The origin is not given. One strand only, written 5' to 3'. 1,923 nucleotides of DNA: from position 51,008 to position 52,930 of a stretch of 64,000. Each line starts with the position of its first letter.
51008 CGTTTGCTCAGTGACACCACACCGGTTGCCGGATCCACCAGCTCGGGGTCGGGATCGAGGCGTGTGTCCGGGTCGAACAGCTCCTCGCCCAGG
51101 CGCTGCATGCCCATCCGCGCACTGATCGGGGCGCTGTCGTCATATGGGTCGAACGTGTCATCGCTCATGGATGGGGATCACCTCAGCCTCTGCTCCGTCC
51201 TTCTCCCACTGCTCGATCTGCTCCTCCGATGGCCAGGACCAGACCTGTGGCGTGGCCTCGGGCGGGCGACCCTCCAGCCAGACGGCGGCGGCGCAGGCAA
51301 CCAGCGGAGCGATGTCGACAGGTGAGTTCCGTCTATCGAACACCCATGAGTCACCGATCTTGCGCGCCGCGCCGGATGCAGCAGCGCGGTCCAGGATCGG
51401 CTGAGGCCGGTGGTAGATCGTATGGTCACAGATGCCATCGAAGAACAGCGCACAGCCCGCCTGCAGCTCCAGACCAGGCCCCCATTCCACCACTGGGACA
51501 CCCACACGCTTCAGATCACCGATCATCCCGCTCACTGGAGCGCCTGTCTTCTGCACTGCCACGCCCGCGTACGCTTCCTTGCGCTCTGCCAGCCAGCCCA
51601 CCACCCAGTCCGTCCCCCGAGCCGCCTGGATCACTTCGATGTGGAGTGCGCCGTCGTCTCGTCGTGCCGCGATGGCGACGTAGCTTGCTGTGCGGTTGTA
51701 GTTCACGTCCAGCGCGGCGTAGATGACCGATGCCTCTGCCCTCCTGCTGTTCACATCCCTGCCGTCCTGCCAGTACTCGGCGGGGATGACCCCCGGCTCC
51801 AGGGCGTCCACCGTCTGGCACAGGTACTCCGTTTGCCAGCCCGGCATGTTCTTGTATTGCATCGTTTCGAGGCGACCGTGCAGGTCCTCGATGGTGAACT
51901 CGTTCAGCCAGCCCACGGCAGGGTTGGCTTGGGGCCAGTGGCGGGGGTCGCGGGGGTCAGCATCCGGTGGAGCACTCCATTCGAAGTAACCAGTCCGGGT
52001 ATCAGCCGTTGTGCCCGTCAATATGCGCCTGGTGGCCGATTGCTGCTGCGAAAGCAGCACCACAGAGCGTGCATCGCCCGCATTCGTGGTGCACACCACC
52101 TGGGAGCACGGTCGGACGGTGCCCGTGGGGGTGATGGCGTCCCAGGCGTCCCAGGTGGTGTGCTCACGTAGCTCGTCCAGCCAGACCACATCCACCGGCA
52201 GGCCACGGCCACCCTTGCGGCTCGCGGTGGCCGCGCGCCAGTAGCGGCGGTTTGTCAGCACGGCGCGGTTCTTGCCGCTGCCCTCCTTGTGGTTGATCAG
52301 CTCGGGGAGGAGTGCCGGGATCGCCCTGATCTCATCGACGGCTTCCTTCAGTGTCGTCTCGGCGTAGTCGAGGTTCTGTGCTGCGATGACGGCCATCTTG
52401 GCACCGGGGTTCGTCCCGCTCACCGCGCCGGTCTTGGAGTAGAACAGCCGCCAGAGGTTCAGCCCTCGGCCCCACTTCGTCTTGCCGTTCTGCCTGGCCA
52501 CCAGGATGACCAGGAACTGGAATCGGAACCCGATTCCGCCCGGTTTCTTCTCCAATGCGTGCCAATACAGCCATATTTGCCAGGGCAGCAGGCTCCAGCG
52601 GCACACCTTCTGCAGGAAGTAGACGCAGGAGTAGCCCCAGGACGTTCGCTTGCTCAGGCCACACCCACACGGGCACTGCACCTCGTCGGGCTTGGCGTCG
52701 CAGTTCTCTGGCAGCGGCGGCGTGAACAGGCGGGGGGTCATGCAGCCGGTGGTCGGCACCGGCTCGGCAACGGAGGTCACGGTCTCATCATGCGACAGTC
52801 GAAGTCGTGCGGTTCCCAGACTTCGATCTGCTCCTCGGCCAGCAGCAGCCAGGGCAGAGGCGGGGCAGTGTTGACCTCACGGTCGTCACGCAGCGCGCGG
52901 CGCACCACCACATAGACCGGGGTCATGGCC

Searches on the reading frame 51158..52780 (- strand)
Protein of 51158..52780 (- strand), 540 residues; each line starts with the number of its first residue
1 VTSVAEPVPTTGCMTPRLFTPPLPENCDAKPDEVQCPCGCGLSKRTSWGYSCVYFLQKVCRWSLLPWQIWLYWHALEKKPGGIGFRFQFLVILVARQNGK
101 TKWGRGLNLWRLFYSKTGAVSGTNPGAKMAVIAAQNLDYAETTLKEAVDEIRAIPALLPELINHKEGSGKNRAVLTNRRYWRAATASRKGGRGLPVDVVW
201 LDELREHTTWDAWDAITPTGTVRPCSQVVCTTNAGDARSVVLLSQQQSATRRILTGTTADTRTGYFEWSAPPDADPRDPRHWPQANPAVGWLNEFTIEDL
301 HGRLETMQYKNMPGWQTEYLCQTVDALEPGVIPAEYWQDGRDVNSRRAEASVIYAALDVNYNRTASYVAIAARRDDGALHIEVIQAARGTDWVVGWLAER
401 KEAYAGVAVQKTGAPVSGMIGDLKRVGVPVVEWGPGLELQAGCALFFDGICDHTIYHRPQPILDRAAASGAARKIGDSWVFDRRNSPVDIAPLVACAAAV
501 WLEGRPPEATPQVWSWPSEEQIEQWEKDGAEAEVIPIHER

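Call 68: search_protein_families(library=phrogs, proteins=[window:51158-52780:-], max_evalue=0.00001)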
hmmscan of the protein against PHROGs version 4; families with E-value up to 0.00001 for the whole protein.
window:51158-52780:- (540 aa): 2 families
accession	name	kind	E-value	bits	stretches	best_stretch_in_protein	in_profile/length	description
phrog_9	-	head and packaging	1.8e-64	220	1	11-509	60-669/812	terminase large subunit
phrog_2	-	head and packaging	2.1e-13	50.9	1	66-440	268-549/807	terminase large subunit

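Call 76: search_dna_similar(query=window:51158-52780:-, collection=phages, mode=protein, max_rows=12)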
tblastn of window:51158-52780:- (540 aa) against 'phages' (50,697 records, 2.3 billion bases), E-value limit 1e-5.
Records with a match: 1031; places in all: 1031; records where one place covers at least 80% of the query: 788.
Best place of each record, by identity: <60% 1031.
By first word of the organism name: Mycobacterium 327; Microbacterium 234; Arthrobacter 213; Gordonia 171; Corynebacterium 32; Propionibacterium 9; Curtobacterium 8; Klebsiella 8; Streptococcus 7; Rhodococcus 6; and 12 more.
By host as written in the record: Mycobacterium smegmatis mc2 155 241; Microbacterium foliorum NRRL B-24224 146; Arthrobacter sp. ATCC 21022 139; Gordonia terrae 3612 138; Microbacterium foliorum NRRL B-24224 SEA 66; Mycobacterium smegmatis mc#155 39; Arthrobacter globiformis B-2979 26; Arthrobacter globiformis NRRL B-2979 SEA 15; and 101 more.
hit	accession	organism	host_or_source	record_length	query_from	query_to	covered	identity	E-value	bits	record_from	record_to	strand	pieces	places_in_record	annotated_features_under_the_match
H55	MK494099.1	Mycobacterium phage Typha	Mycobacterium smegmatis mc#155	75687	12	527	96%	54.5%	9e-160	509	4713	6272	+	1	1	9: terminase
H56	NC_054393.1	Mycobacterium phage Typha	Mycobacterium smegmatis mc#155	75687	12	527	96%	54.5%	9e-160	509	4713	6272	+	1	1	9: terminase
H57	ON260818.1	Mycobacterium phage Hilltopfarm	Mycobacterium smegmatis mc#155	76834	12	527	96%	54.5%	4e-159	508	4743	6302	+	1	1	9: terminase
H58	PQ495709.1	Mycobacterium phage Nadezda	Mycobacterium smegmatis mc(2)155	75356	12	527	96%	54.5%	5e-159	507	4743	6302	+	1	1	terminase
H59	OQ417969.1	Mycobacterium phage prophiT37-1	Mycobacterium abscessus T37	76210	12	536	97%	51.8%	2e-148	477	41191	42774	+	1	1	74: terminase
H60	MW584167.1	Mycobacterium phage prophiGD43A-5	Mycobacterium abscessus GD43A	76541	12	536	97%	51.6%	1e-148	477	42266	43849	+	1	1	81: terminase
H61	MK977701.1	Mycobacterium phage Cracklewink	Mycobacterium smegmatis mc#155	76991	12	517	94%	51.9%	1e-148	477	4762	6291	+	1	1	9: terminase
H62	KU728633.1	Mycobacterium phage Bipper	Mycobacterium smegmatis mc2 155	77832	12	517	94%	51.9%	1e-148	477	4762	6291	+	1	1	9: terminase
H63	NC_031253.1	Mycobacterium phage Bipper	Mycobacterium smegmatis mc2 155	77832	12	517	94%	51.9%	1e-148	477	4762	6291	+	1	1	9: terminase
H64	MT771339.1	Gordonia phage Archimedes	Gordonia terrae 3612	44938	6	508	93%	40.8%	7e-101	340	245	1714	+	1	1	1: terminase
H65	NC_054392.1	Gordonia phage Archimedes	Gordonia terrae 3612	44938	6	508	93%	40.8%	7e-101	340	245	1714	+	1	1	1: terminase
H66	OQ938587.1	Gordonia phage Sapo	Gordonia terrae 3612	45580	12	489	89%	41.5%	6e-98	331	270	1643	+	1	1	1: terminase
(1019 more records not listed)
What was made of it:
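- Closest known: Classical two-gene lysA-lysB cassettes of the nearest cultured relatives. Same: The terminase is 54.5% identical to Typha's (call 76).
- Terminase is 54.5% identical to Mycobacterium phage Typha (call 76).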
